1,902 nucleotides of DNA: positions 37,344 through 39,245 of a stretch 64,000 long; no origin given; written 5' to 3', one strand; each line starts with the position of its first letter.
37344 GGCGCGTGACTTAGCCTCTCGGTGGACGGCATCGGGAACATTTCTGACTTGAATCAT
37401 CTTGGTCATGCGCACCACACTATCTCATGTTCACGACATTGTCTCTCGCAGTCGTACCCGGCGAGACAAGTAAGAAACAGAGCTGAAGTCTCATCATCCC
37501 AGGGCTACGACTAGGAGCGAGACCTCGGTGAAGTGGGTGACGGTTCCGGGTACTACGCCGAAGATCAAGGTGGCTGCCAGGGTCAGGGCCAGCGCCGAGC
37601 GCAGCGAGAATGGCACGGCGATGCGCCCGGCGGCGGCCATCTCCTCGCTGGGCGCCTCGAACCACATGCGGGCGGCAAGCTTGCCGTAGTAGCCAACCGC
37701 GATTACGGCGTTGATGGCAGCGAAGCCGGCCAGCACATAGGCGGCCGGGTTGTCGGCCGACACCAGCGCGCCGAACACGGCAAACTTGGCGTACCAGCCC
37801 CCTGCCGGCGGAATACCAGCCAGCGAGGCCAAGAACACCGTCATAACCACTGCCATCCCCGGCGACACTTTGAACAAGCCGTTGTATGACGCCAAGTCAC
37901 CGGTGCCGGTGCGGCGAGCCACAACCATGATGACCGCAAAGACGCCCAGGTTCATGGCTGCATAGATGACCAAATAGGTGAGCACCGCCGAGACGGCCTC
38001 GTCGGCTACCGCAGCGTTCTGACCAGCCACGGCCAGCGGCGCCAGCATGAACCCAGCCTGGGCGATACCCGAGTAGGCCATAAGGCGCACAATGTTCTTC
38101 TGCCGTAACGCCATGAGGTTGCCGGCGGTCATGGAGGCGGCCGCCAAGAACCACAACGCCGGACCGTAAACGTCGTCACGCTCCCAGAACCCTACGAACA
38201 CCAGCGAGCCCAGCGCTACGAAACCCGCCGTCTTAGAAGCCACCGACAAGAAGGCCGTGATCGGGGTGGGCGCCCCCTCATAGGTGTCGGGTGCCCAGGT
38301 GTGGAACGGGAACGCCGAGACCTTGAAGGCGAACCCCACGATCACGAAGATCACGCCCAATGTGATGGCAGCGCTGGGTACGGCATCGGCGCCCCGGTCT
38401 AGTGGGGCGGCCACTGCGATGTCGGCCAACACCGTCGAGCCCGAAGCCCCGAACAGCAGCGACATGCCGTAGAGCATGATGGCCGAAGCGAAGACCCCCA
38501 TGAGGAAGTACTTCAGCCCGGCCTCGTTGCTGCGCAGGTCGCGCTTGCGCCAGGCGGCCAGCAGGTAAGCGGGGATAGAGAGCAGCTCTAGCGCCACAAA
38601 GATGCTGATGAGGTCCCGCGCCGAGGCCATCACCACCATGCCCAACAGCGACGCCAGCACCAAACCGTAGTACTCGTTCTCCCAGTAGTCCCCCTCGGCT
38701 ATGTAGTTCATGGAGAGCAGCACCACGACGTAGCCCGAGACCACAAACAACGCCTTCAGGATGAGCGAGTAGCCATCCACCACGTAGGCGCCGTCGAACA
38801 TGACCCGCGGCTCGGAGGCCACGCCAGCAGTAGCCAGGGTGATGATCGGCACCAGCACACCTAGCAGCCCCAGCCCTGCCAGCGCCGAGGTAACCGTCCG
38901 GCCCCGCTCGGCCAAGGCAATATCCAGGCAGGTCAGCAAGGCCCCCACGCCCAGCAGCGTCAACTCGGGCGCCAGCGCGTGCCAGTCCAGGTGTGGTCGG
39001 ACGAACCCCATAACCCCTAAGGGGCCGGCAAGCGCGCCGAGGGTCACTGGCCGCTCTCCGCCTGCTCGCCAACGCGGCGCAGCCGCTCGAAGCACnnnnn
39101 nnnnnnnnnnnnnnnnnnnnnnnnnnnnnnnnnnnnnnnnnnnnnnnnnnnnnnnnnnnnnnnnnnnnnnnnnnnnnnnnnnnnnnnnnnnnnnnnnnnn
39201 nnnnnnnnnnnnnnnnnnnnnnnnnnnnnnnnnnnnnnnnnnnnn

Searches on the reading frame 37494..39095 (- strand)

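Call 85: search_protein_families(library=pfam, proteins=[window:37494-39095:-], max_evalue=0.00001)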
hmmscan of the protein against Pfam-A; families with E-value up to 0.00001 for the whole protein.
window:37494-39095:- (533 aa): 1 family
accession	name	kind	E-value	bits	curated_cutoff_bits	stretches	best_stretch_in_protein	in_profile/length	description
PF00361.26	Proton_antipo_M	-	7.4e-68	229.3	21.5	1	159-458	1-289/294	NADH:quinone oxidoreductase/Mrp antiporter, TM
